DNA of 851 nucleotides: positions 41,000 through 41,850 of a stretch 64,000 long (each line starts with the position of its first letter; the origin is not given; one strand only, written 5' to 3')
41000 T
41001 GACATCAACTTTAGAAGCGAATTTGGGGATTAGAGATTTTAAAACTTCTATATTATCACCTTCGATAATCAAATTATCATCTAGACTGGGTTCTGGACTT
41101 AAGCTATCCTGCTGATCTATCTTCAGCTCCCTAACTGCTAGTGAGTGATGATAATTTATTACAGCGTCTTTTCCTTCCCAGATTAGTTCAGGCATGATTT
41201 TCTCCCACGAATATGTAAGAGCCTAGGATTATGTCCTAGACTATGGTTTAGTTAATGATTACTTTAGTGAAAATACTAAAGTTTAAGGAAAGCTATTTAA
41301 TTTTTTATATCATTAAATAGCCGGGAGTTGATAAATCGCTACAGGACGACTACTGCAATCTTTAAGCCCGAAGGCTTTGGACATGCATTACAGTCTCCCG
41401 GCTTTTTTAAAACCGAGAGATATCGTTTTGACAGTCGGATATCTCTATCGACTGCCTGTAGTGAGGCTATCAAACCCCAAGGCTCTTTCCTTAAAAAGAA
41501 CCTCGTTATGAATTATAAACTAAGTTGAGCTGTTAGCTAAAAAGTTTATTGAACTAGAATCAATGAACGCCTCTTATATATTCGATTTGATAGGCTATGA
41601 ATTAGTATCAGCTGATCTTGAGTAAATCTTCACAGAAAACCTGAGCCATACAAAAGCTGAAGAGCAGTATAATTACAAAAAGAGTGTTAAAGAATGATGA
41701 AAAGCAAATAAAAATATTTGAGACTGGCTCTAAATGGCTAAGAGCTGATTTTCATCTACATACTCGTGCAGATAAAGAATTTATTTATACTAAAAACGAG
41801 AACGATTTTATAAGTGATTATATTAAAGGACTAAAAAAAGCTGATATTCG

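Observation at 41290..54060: Two copies of a ~240-bp conserved, apparently structured element, in the same orientation, flank the Ppl-like/Zorya defence block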

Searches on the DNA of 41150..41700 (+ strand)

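Call 14: search_dna_similar(query=window:41285-41535:+, collection=plasmids, mode=distant)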
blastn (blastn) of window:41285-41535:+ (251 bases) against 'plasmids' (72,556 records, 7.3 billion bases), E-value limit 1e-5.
No match.

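Call 15: search_dna_similar(query=window:41285-41535:+, collection=phages, mode=distant)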
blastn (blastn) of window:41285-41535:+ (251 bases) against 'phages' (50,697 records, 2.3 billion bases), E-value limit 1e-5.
No match.

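Call 17: search_rna_families(source=window, start=41150, end=41700, threshold=evalue, max_evalue=10, show_alignments=2)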
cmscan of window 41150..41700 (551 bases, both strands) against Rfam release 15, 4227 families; matches with E-value up to 10: 4.
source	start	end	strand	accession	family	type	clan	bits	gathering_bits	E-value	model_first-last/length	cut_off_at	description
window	41311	41403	-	RF02221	sRNA-Xcc1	Gene; sRNA;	-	26.8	53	0.018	1-87/87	no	sRNA-Xcc1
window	41210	41410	-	RF02073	STnc260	Gene; sRNA;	-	21.9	100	0.76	1-176/176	no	Salmonella enterica sRNA STnc260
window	41255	41418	-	RF00518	speF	Cis-reg; leader;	-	11.4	37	1.8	1-153/153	no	speF leader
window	41462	41488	-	RF02129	GNAS-AS1_3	Gene; lncRNA;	-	10.8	42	9.9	1-38/38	no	GNAS antisense RNA 1 conserved region 3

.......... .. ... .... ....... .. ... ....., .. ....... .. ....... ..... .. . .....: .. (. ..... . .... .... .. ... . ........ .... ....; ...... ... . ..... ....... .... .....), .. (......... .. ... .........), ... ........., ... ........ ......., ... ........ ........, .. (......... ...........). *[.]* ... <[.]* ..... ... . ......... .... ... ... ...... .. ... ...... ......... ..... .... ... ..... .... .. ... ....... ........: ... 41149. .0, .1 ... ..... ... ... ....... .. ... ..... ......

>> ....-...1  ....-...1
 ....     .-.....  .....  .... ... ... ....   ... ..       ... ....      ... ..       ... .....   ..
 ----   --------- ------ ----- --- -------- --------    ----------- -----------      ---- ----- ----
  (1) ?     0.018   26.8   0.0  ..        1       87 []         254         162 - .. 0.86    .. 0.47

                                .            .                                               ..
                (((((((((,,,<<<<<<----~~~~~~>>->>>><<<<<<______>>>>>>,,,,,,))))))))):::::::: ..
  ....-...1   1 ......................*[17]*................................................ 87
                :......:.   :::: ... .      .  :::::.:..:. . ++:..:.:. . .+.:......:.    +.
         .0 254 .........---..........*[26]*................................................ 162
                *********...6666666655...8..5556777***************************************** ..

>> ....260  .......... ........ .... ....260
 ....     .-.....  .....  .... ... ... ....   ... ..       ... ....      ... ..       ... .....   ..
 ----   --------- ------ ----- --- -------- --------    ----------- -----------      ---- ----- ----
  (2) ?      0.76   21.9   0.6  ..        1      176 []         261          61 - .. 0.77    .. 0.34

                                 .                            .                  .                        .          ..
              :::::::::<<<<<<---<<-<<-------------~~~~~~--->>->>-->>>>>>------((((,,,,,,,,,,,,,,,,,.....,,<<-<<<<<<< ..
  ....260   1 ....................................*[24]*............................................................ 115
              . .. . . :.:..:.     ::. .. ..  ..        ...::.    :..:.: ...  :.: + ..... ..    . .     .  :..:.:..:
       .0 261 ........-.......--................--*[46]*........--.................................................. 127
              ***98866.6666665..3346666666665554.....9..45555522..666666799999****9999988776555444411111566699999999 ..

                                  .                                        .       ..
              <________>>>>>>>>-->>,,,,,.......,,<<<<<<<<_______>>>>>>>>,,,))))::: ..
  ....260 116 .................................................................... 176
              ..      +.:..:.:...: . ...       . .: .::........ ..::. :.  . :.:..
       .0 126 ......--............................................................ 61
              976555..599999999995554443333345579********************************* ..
